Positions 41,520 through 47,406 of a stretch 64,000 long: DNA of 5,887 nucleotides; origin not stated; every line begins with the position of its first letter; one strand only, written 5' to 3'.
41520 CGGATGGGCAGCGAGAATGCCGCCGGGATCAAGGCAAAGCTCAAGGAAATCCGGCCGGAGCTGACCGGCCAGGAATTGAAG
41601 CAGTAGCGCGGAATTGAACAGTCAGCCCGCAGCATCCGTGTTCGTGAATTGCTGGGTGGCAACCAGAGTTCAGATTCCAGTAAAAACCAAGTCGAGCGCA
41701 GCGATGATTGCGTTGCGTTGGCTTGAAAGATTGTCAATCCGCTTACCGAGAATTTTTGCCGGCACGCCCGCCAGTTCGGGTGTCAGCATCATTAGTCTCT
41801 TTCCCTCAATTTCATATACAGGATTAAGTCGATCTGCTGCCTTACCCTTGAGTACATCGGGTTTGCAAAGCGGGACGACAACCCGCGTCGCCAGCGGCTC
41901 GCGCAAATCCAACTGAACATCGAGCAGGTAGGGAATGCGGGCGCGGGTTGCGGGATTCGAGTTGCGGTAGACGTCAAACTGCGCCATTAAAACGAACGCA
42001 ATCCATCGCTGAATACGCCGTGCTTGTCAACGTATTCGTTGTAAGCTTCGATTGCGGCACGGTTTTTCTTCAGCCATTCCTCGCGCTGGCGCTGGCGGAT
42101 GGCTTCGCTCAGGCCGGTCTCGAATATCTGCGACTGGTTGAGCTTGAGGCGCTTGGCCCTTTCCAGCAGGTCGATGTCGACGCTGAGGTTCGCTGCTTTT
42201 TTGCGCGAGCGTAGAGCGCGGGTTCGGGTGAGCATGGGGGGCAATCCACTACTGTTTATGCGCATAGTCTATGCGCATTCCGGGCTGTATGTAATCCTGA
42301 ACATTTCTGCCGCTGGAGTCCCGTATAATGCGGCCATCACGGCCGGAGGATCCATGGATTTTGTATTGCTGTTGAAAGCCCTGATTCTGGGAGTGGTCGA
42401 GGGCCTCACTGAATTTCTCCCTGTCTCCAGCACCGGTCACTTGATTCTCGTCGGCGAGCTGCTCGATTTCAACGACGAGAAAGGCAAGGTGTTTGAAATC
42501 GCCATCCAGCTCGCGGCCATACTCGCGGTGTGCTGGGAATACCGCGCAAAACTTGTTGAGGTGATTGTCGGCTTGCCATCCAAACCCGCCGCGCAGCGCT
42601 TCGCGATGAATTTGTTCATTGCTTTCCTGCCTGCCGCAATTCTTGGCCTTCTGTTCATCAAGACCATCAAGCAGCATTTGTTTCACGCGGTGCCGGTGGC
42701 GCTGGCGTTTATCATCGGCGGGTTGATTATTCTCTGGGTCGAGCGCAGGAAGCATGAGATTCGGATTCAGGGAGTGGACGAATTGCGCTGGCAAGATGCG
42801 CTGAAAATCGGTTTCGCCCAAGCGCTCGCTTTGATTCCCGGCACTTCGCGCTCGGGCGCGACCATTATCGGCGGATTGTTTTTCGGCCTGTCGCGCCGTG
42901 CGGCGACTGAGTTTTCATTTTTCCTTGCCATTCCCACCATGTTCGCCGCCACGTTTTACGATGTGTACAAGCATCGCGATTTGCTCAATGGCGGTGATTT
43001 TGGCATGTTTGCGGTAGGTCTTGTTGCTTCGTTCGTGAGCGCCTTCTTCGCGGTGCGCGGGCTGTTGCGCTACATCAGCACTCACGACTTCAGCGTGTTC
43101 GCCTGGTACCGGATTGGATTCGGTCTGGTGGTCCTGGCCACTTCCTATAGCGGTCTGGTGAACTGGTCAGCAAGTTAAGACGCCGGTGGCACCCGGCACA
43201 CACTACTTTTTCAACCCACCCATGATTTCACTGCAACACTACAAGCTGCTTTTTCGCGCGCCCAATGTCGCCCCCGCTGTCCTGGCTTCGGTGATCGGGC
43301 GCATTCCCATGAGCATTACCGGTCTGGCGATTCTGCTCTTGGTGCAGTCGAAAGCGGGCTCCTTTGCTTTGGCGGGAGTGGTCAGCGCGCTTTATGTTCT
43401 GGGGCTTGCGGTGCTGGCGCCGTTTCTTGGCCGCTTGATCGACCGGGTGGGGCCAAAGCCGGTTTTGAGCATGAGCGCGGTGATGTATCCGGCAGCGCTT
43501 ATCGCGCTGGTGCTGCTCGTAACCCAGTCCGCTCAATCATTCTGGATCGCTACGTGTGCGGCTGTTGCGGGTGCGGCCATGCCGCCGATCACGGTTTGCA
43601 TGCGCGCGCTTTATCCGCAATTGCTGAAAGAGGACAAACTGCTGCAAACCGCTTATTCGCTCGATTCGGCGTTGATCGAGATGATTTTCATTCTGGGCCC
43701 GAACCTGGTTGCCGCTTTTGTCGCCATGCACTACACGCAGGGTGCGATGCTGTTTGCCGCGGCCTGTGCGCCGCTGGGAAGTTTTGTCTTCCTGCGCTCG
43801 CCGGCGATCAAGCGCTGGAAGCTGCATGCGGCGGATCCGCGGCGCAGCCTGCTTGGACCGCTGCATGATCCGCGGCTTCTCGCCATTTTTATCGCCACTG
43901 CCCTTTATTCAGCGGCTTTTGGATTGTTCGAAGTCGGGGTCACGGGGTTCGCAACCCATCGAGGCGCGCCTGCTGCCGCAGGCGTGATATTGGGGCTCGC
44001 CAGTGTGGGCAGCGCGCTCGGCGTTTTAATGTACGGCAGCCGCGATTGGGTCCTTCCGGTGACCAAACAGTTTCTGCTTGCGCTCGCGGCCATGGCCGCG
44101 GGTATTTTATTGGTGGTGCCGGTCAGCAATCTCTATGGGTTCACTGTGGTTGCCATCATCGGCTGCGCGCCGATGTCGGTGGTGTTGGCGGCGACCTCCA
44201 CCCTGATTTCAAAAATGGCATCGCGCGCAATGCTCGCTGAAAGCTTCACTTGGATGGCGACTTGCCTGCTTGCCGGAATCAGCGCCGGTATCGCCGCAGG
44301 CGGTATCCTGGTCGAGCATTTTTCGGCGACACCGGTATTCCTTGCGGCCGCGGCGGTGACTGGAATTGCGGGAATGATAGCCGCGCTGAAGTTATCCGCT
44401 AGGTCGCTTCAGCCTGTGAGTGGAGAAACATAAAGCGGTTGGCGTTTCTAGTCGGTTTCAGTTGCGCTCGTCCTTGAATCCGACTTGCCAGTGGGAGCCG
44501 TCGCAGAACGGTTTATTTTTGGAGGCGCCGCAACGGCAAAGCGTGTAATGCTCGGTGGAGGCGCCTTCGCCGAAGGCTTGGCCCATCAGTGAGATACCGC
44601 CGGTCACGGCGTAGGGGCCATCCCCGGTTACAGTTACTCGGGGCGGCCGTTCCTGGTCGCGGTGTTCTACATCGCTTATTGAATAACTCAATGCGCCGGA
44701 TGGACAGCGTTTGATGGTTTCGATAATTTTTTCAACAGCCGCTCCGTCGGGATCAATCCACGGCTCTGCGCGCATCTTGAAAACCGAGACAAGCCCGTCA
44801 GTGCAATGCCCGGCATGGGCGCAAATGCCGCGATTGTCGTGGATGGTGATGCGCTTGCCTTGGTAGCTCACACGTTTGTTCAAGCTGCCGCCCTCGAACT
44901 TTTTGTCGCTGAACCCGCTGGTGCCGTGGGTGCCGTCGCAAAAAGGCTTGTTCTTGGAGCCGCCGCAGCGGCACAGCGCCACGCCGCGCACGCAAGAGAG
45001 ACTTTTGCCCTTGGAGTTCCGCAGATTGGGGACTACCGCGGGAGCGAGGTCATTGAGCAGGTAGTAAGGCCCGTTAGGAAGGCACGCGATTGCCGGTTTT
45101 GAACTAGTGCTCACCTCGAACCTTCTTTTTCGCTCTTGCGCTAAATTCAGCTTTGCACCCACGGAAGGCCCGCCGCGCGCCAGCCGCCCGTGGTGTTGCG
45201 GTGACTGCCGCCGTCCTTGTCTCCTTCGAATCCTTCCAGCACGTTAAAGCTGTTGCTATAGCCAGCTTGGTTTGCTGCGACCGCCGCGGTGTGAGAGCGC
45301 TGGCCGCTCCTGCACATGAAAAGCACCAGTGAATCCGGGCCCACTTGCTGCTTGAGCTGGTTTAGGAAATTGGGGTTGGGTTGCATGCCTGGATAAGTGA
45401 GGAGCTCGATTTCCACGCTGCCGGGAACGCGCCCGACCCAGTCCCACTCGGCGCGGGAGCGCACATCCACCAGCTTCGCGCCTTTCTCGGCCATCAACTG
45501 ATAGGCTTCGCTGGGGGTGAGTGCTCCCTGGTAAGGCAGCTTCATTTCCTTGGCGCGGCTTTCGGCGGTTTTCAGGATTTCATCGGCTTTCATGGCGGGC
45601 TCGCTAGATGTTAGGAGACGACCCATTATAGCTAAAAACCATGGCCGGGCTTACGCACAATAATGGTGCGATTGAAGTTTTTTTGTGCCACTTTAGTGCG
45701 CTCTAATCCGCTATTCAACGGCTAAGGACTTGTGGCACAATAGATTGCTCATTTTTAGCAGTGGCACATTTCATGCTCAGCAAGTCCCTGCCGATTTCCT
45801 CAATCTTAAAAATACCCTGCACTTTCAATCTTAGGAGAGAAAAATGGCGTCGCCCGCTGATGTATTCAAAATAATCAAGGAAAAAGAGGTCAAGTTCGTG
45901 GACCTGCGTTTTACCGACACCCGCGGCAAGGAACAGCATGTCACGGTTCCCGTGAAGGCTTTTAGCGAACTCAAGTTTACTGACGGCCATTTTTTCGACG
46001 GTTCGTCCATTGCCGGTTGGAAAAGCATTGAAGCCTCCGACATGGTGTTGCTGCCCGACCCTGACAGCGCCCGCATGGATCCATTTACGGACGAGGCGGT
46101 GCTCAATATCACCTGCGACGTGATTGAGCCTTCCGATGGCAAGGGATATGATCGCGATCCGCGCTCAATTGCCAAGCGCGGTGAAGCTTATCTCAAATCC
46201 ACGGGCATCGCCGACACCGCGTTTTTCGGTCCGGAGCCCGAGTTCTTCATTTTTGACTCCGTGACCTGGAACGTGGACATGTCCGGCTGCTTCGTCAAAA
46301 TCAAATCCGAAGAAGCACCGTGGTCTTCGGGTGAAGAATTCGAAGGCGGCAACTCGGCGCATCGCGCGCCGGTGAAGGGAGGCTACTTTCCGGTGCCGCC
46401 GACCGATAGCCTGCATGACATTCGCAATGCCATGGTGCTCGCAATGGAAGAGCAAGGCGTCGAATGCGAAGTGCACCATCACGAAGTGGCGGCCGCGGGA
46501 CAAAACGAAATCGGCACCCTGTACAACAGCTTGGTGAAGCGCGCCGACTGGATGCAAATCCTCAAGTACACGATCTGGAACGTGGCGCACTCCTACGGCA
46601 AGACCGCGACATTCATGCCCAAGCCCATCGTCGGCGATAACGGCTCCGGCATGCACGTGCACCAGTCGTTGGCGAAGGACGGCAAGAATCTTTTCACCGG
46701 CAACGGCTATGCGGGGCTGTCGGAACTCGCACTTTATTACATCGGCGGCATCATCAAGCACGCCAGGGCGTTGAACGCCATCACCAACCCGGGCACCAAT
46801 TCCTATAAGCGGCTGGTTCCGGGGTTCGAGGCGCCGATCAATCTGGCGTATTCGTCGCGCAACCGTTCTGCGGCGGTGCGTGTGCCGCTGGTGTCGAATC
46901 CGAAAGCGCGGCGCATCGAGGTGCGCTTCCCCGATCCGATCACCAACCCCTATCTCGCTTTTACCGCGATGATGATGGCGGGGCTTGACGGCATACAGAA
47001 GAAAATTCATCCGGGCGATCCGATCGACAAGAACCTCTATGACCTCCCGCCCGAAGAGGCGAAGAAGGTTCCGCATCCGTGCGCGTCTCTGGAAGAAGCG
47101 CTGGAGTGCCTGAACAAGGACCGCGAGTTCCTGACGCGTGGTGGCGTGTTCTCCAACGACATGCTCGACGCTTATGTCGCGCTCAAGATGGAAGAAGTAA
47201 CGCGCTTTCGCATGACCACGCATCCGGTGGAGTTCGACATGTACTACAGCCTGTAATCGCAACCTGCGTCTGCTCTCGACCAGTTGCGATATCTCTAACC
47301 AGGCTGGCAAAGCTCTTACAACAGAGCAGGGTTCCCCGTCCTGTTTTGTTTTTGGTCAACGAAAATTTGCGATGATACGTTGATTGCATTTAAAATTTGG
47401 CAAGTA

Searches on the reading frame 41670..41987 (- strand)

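Call 11: search_protein_families(library=ncbifam, proteins=[window:41670-41987:-], max_evalue=0.01)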
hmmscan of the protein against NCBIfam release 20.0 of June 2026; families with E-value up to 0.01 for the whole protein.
window:41670-41987:- (105 aa): 1 family
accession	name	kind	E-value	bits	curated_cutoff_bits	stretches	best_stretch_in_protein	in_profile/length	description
NF010262.0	PRK13708.1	equivalog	2e-15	56.9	147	1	3-105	2-101/101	type II toxin-antitoxin system toxin CcdB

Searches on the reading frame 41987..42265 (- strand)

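Call 11: search_protein_families(library=ncbifam, proteins=[window:41987-42265:-], max_evalue=0.01)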
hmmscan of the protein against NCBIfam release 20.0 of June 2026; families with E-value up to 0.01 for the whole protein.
window:41987-42265:- (92 aa): 1 family
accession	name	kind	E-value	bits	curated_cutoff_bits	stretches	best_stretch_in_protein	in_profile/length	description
NF010264.0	PRK13710.1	equivalog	0.0001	22.6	100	1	22-90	2-70/72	type II toxin-antitoxin system antitoxin CcdA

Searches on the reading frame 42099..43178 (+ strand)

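Call 6: search_protein_families(library=pfam, proteins=[window:42099-43178:+], max_evalue=0.001)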
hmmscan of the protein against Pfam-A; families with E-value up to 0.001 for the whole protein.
window:42099-43178:+ (359 aa): 1 family
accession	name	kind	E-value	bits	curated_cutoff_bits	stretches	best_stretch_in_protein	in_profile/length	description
PF02673.24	BacA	-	1.6e-85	287.3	33.4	1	94-344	1-257/257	Bacitracin resistance protein BacA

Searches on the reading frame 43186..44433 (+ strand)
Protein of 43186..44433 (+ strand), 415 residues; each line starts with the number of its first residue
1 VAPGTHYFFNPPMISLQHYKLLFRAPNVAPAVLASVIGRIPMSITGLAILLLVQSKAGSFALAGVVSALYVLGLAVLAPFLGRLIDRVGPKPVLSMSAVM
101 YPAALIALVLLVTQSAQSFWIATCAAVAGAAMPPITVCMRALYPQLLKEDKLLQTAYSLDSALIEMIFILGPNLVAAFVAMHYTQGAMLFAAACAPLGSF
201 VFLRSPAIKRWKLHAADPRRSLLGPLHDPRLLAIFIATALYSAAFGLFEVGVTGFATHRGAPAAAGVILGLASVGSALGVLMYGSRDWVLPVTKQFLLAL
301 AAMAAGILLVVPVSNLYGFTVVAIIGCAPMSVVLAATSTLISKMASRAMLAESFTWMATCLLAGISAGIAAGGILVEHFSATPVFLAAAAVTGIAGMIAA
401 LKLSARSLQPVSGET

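Call 6: search_protein_families(library=pfam, proteins=[window:43186-44433:+], max_evalue=0.001)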
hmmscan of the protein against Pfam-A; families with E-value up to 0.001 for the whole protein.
window:43186-44433:+ (415 aa): 1 family
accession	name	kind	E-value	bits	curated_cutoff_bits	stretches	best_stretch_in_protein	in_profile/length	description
PF07690.21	MFS_1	-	8.5e-22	78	33.4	2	33-326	3-305/347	Major Facilitator Superfamily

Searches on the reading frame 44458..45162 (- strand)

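Call 58: search_protein_families(library=pfam, proteins=[window:44458-45162:-], max_evalue=0.001)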
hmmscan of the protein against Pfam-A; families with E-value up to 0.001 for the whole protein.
window:44458-45162:- (234 aa): 2 families
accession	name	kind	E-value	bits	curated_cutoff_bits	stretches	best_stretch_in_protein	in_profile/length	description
PF09360.15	zf-CDGSH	-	8.4e-32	109.6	29.5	2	181-225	1-48/48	Iron-binding zinc finger CDGSH type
PF06902.16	Fer4_19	-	1.8e-24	85.9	24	1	100-161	1-62/64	Divergent 4Fe-4S mono-cluster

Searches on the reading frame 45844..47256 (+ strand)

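Call 58: search_protein_families(library=pfam, proteins=[window:45844-47256:+], max_evalue=0.001)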
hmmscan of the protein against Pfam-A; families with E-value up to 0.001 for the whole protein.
window:45844-47256:+ (470 aa): 2 families
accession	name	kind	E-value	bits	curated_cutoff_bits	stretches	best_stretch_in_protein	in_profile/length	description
PF00120.29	Gln-synt_C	-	5e-137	457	24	1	104-467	2-344/344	Glutamine synthetase, catalytic domain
PF03951.24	Gln-synt_N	-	1.1e-30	105.5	33.4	1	15-96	1-82/82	Glutamine synthetase, beta-Grasp domain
